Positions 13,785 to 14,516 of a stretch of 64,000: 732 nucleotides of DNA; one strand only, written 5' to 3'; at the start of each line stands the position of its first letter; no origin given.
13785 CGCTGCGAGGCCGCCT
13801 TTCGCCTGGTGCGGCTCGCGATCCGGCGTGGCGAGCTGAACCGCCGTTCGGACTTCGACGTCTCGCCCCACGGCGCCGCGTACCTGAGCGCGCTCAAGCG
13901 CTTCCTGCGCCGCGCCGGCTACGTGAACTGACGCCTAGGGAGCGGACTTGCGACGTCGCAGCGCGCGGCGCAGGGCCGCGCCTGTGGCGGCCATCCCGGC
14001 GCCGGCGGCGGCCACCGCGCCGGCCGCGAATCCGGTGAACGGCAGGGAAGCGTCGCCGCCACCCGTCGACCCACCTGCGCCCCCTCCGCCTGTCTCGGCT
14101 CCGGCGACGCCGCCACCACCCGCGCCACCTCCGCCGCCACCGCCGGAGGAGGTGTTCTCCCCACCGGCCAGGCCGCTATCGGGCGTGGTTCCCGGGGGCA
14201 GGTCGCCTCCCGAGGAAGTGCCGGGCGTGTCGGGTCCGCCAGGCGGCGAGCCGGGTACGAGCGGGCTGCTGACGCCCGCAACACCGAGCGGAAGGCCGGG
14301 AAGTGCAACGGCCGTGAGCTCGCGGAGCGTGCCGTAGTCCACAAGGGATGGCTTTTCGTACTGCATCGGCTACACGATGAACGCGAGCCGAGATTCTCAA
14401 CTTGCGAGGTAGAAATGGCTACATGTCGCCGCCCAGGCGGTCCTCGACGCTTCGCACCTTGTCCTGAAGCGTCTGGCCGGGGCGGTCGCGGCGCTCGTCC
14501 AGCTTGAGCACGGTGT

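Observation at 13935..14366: Orphan protein with a lasso-peptide-type leader motif, an LPXTG sorting signal and no Sec signal peptide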

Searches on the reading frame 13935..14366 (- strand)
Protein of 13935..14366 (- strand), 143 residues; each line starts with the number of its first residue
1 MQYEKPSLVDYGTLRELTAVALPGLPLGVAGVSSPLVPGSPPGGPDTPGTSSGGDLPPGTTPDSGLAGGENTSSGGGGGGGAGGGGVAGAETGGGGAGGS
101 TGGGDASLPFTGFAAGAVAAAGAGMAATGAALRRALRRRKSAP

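Call 3: search_protein_families(library=ncbifam, proteins=[window:13935-14366:-], max_evalue=10)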
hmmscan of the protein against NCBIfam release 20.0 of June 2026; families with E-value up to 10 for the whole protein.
window:13935-14366:- (143 aa): 1 family
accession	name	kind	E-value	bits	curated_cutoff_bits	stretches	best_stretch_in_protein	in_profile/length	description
NF033521.1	lasso_leader_L3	domain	4.3e-05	23.3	19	1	3-19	1-17/20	lasso RiPP family leader peptide-containing protein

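Call 4: search_protein_families(library=pfam, proteins=[window:13935-14366:-], max_evalue=10)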
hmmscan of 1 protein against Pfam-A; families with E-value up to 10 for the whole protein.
window:13935-14366:- (143 aa): 0 families

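Call 6: find_homologous_proteins(query=window:13935-14366:-, max_evalue=0.01)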
Query window:13935-14366:- (143 aa): 60 proteins with E <= 0.01 among 5272 candidates.
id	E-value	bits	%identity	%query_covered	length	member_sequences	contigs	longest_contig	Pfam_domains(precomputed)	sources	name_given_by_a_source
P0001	1.1e-52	196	72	97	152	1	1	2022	-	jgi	jgi:hypothetical protein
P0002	1.1e-44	170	67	98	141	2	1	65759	-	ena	-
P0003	1.1e-40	157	61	99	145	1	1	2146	-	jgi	jgi:hypothetical protein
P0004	3.4e-37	145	62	97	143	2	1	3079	-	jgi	jgi:hypothetical protein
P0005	1.9e-35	140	62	78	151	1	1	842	-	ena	-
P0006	4.3e-35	138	53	100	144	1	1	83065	-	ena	-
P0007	4.3e-34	135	54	83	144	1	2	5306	-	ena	-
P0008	2.2e-23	100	49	96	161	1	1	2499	-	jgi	jgi:hypothetical protein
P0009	2.8e-23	100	52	78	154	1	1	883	-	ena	-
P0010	6.6e-23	99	47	96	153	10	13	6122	-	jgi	jgi:hypothetical protein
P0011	1.2e-22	98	100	6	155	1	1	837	-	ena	-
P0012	1.4e-22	98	44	96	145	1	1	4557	-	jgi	jgi:hypothetical protein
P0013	3.6e-22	96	45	79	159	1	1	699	-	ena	-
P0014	1.8e-21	94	48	97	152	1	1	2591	-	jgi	jgi:hypothetical protein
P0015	2.7e-21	94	64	23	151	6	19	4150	-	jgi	jgi:hypothetical protein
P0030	7.2e-16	76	47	78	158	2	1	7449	-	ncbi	ncbi:MAG: hypothetical protein ACRDL0_09270 [Thermoleophilaceae bacterium]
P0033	2.6e-11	61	41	95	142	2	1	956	-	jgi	jgi:hypothetical protein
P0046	7.8e-8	50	44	96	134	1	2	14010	-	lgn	-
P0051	1.4e-6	46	-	-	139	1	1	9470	-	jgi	jgi:hypothetical protein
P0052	7.4e-6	44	-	-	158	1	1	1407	-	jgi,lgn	jgi:hypothetical protein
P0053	8.8e-6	43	-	-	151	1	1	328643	-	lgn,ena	-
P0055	1.8e-5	42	64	15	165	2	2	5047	-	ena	-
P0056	5.1e-5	41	73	23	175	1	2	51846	-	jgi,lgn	-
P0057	6.2e-5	41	59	32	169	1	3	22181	-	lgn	-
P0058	2.7e-4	38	38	98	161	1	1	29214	-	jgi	-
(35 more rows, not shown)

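Call 9: find_encoding_contigs(protein=window:13935-14366:-, flank=10000, max_places=4)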
Protein window:13935-14366:- (143 aa): no gene with exactly this product is on record in the collection.

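Call 10: find_encoding_contigs(protein=P0002, flank=10000, max_places=3)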
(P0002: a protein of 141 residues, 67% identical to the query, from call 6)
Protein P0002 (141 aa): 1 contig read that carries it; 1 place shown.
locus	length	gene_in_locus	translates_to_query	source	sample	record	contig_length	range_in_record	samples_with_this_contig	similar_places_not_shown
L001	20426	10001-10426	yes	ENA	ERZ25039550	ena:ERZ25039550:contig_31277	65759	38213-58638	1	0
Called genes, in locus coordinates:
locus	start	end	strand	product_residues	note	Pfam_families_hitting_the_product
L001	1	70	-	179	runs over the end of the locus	PF00857:Isochorismatase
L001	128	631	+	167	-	PF00293:NUDIX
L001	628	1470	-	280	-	PF00581:Rhodanese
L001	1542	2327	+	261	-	PF13490:zf-HC2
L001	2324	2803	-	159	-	PF13460:NAD_binding_10 (weak)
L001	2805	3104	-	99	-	-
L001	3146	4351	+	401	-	PF00108:Thiolase_N, PF00109:ketoacyl-synt (faint), PF02803:Thiolase_C, PF22691:Thiolase_C_1 (weak)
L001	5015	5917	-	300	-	PF00069:Pkinase, PF07714:PK_Tyr_Ser-Thr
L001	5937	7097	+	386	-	PF02771:Acyl-CoA_dh_N, PF02770:Acyl-CoA_dh_M, PF00441:Acyl-CoA_dh_1, PF08028:Acyl-CoA_dh_2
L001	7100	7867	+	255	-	PF00378:ECH_1, PF16113:ECH_2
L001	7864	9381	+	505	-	PF02737:3HCDH_N, PF00725:3HCDH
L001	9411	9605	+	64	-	-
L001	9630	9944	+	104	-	PF01910:Thiamine_BP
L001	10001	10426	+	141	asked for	-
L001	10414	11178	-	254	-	-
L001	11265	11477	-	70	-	-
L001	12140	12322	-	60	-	-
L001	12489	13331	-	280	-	PF00155:Aminotran_1_2 (weak), PF00266:Aminotran_5, PF01053:Cys_Met_Meta_PP (weak)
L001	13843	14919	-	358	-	PF00330:Aconitase, PF00694:Aconitase_C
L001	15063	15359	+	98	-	-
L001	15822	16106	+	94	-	-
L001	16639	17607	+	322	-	-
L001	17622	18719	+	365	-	PF11288:DUF3089, PF12697:Abhydrolase_6 (weak)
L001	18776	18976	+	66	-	-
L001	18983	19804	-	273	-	PF00892:EamA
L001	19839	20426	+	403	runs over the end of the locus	PF01168:Ala_racemase_N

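Call 11: find_encoding_contigs(protein=P0006, flank=10000, max_places=3)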
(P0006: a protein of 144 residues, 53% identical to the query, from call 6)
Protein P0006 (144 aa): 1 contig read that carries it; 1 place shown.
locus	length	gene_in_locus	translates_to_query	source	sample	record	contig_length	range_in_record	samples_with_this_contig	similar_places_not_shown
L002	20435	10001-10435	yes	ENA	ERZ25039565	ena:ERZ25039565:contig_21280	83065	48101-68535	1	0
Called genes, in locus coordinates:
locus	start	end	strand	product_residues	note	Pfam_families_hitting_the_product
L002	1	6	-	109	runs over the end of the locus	PF00857:Isochorismatase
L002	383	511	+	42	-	-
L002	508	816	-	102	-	PF00581:Rhodanese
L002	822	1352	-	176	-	PF00581:Rhodanese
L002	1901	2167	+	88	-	-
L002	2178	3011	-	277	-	PF13460:NAD_binding_10 (weak)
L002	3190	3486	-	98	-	-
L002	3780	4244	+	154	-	PF00108:Thiolase_N (faint), PF02803:Thiolase_C, PF22691:Thiolase_C_1 (weak)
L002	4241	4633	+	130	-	PF12680:SnoaL_2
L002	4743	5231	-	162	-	-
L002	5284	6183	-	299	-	PF00069:Pkinase, PF07714:PK_Tyr_Ser-Thr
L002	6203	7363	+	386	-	PF02771:Acyl-CoA_dh_N, PF02770:Acyl-CoA_dh_M, PF00441:Acyl-CoA_dh_1, PF08028:Acyl-CoA_dh_2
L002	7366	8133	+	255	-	PF00378:ECH_1, PF16113:ECH_2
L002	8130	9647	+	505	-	PF02737:3HCDH_N, PF00725:3HCDH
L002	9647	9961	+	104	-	PF01910:Thiamine_BP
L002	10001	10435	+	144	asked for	-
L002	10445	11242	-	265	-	PF01695:IstB_IS21 (weak), PF03969:AFG1_ATPase (faint), PF00308:Bac_DnaA (weak)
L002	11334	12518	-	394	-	PF00266:Aminotran_5, PF01053:Cys_Met_Meta_PP (weak)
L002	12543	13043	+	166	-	PF04075:F420H2_quin_red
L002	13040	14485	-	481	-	PF12146:Hydrolase_4 (faint)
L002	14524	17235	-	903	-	PF00330:Aconitase, PF00694:Aconitase_C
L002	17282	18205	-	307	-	PF00353:HemolysinCabind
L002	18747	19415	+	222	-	-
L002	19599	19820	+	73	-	-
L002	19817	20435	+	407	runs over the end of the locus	PF05977:MFS_3, PF07690:MFS_1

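Call 12: find_encoding_contigs(protein=P0053, flank=10000, max_places=2)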
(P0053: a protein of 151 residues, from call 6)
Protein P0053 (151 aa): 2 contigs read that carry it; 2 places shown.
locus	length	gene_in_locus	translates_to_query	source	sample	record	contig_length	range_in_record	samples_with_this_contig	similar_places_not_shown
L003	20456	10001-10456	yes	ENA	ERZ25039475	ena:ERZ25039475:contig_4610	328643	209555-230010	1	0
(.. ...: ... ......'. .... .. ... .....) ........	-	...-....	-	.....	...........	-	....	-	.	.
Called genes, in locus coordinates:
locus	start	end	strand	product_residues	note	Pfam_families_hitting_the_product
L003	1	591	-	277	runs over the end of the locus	-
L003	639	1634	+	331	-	-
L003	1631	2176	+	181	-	-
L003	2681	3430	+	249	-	PF20706:GT4-conflict, PF00534:Glycos_transf_1, PF13692:Glyco_trans_1_4, PF13524:Glyco_trans_1_2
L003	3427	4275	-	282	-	PF14907:NTP_transf_5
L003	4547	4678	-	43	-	-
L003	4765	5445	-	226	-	PF00733:Asn_synthase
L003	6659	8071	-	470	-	PF13471:Transglut_core3 (weak)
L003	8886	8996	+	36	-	-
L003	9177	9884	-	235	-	PF00005:ABC_tran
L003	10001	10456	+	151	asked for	-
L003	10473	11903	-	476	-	PF02397:Bac_transf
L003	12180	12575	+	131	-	PF01641:SelR, PF24046:At4g08330 (faint)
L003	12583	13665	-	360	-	PF01425:Amidase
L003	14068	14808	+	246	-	PF01502:PRA-CH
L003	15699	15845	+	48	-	PF00425:Chorismate_bind (weak)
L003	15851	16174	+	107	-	PF00425:Chorismate_bind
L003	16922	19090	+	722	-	PF00591:Glycos_transf_3, PF00218:IGPS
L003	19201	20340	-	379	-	-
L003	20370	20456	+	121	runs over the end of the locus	-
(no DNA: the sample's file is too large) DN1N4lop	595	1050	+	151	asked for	-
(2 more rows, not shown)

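Call 13: find_encoding_contigs(protein=P0056, flank=10000, max_places=2)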
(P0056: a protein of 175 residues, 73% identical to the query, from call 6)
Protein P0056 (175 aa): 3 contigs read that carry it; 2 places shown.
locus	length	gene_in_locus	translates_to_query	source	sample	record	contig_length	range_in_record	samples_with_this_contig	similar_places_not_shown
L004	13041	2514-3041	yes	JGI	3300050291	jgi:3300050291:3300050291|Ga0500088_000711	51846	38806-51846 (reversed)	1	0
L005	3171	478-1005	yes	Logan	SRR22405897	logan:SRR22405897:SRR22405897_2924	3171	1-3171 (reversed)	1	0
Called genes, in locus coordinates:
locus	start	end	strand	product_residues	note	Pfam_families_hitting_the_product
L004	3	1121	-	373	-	?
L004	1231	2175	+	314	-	-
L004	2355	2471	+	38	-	-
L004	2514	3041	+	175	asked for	-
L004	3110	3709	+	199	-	PF00005:ABC_tran, PF13304:AAA_21 (faint)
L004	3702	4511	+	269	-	PF01061:ABC2_membrane, PF12698:ABC2_membrane_3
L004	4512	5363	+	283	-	PF27840:ScmC, PF07475:Hpr_kinase_C (weak)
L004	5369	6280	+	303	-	PF01925:TauE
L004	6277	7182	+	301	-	PF01507:PAPS_reduct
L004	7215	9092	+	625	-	PF00009:GTP_EFTU, PF01926:MMR_HSR1 (faint), PF22594:GTP-eEF1A_C, PF01583:APS_kinase, PF13671:AAA_33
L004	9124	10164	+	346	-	PF00535:Glycos_transf_2, PF10111:Glyco_tranf_2_2 (weak), PF13641:Glyco_tranf_2_3, PF13632:Glyco_trans_2_3 (faint)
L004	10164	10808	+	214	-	-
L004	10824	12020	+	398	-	PF00685:Sulfotransfer_1 (faint), PF13469:Sulfotransfer_3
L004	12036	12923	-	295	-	PF13641:Glyco_tranf_2_3, PF00535:Glycos_transf_2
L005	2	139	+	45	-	?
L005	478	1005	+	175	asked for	-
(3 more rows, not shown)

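Call 14: find_encoding_contigs(protein=P0057, flank=10000, max_places=2)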
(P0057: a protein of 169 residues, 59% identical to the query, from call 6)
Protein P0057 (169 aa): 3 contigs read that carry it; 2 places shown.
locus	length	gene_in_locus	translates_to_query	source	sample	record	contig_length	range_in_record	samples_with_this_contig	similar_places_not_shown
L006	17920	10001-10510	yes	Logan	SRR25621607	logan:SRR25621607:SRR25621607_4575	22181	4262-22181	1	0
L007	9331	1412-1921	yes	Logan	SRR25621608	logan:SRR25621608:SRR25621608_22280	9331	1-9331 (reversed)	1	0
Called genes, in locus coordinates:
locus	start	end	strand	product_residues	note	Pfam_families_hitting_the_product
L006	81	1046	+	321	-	PF07475:Hpr_kinase_C (weak)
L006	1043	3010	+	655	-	PF13522:GATase_6, PF13537:GATase_7, PF00733:Asn_synthase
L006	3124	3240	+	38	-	-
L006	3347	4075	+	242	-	PF00196:GerE, PF08281:Sigma70_r4_2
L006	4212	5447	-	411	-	PF13439:Glyco_transf_4, PF13579:Glyco_trans_4_4, PF20706:GT4-conflict, PF00534:Glycos_transf_1, PF13692:Glyco_trans_1_4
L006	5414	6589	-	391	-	PF13439:Glyco_transf_4, PF20706:GT4-conflict (weak), PF00534:Glycos_transf_1, PF13692:Glyco_trans_1_4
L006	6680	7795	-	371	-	PF13439:Glyco_transf_4, PF13579:Glyco_trans_4_4, PF20706:GT4-conflict, PF00534:Glycos_transf_1, PF13692:Glyco_trans_1_4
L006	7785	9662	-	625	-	PF13522:GATase_6, PF13537:GATase_7, PF00733:Asn_synthase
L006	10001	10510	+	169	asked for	-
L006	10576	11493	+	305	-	PF27840:ScmC (weak), PF07475:Hpr_kinase_C (weak)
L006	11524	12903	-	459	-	-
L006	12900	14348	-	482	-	PF04932:Wzy_C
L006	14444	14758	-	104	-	PF05402:PqqD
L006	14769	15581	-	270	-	PF01061:ABC2_membrane, PF12698:ABC2_membrane_3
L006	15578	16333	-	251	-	PF00005:ABC_tran, PF13304:AAA_21 (faint)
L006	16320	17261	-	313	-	PF14907:NTP_transf_5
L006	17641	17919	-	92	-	?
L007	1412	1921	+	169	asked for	-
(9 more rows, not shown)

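Call 21: find_related_loci(query=A1, collection=genome_contigs, flank=10000)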
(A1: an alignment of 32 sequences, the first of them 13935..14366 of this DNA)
Query A1 (143 aa) in genome_contigs; peptide patterns used: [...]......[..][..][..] (x = any residue, [..] = any of these).
29 stretches matched a pattern; 3 encode a relative of the query (tblastn E <= 1e-3); 3 distinct loci.
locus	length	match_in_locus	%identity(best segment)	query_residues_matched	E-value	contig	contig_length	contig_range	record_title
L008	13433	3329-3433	63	107-141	2e-8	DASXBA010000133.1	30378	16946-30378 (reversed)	MAG TPA_asm: Thermoleophilaceae bacterium isolate SMAG_U3781 k141_2942707, whole genome shotgun sequence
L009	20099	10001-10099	64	107-139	1e-7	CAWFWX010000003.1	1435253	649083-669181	MAG: uncultured Thermoleophilaceae bacterium isolate MFD06742.bin.1.32 genome assembly, contig: contig_13417, whole geno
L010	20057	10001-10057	68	1-19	9e-5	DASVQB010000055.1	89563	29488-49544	MAG TPA_asm: Thermoleophilaceae bacterium isolate SMAG_U3195 k141_554519, whole genome shotgun sequence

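Call 27: find_related_loci(query=A1, collection=metagenome_contigs, flank=10000)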
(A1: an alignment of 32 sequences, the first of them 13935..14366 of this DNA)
Query A1 (143 aa) in metagenome_contigs; peptide patterns used: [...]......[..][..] (x = any residue, [..] = any of these).
415 stretches matched a pattern; 40 encode a relative of the query (tblastn E <= 1e-3); 40 distinct loci.
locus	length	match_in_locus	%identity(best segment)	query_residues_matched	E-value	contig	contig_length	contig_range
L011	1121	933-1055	56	101-141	3e-8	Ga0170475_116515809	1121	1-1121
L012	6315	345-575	41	60-134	7e-8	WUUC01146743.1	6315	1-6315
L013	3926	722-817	66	108-139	1e-7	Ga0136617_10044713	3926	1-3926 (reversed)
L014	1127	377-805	45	3-139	1e-7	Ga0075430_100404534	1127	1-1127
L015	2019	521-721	40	70-134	2e-7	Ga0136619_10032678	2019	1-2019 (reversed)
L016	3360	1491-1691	40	70-134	5e-7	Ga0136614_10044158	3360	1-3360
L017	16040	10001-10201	40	70-134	6e-7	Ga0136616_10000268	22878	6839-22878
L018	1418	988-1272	35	38-137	1e-6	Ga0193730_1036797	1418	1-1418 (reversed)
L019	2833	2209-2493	35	38-137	2e-6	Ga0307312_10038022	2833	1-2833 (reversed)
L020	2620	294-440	47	87-135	2e-6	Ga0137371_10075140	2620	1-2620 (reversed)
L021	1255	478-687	39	63-134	3e-6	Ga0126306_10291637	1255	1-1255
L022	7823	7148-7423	35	38-134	5e-6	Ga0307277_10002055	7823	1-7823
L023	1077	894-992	55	106-138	5e-6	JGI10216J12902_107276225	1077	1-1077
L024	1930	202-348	45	87-135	6e-6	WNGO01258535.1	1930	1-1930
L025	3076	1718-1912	43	66-134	8e-6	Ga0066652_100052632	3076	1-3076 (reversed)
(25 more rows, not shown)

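Call 33: search_protein_families(library=pfam, proteins=[L010:4136-5437:+, L010:5086-6273:+, L010:6072-6587:+, L010:6574-7599:+, L010:7952-9838:+, L010:10152-11285:+, L010:11316-12980:-, L010:12739-14793:+, L010:14700-16040:+, L010:2634-4151:-], max_evalue=0.01)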
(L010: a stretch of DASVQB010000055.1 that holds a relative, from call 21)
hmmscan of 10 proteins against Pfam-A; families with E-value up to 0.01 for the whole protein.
L010:4136-5437:+ (433 aa): 3 families
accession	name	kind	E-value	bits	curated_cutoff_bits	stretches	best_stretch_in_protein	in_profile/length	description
PF00005.33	ABC_tran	-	3.8e-24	86.3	25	1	236-380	1-136/137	ABC transporter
PF13304.12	AAA_21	-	3.2e-06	27.8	27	0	251-272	4-25/304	AAA domain, putative AbiEii toxin, Type IV TA system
PF13555.12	AAA_29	-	0.0085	16.3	27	0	239-263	15-39/61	P-loop containing region of AAA domain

L010:5086-6273:+ (395 aa): 2 families
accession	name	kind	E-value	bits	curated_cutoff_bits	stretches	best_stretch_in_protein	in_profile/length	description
PF01061.29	ABC2_membrane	-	6.4e-17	62.2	26.9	1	138-348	5-210/211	ABC-2 type transporter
PF12698.13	ABC2_membrane_3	-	4.9e-13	49.3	31.6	1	180-376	154-346/347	ABC-2 family transporter protein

L010:6072-6587:+ (171 aa): 1 family
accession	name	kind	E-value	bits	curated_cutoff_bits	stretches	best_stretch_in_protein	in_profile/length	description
PF05402.18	PqqD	-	5.6e-13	49.5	23.4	1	97-163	1-67/67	Coenzyme PQQ synthesis protein D (PqqD)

L010:6574-7599:+ (341 aa): 1 family
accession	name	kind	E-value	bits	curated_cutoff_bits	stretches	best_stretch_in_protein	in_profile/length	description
PF07475.17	Hpr_kinase_C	-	1.9e-05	24.7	33.3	1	137-185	8-56/171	HPr Serine kinase C-terminal domain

L010:7952-9838:+ (628 aa): 3 families
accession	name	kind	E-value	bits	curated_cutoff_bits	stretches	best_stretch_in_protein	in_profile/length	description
PF00733.27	Asn_synthase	-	6.2e-41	141.7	21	1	255-624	1-354/354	Asparagine synthase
PF13537.11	GATase_7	-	1.8e-13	51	25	1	120-182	59-123/123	Glutamine amidotransferase domain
PF13522.11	GATase_6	-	9.4e-09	35.8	27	1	119-176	73-130/130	Glutamine amidotransferase domain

L010:10152-11285:+ (377 aa): 1 family
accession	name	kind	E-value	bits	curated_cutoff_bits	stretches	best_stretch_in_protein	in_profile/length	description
PF14907.12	NTP_transf_5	-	9.8e-27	94.5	31.2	1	38-249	3-219/249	Uncharacterised nucleotidyltransferase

L010:11316-12980:- (554 aa): 0 families

L010:12739-14793:+ (684 aa): 2 families
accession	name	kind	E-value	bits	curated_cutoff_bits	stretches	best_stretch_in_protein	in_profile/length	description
PF13229.12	Beta_helix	-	1.8e-12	47.6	25.9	2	282-454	2-143/158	Right handed beta helix region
PF05048.19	NosD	-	1e-05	25.5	23.6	1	257-380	60-177/212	Periplasmic copper-binding protein (NosD)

L010:14700-16040:+ (446 aa): 1 family
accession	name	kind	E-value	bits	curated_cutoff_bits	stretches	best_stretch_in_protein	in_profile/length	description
PF00067.27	p450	-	1e-24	87.6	22.8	1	124-411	82-426/462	Cytochrome P450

L010:2634-4151:- (505 aa): 2 families
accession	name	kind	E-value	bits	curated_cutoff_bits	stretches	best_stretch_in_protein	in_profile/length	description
PF13440.11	Polysacc_synt_3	-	6.5e-34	117.9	23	1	55-341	2-289/293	Polysaccharide biosynthesis protein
PF01943.22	Polysacc_synt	-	1.5e-10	41.4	28.2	1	31-290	2-268/274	Polysaccharide biosynthesis protein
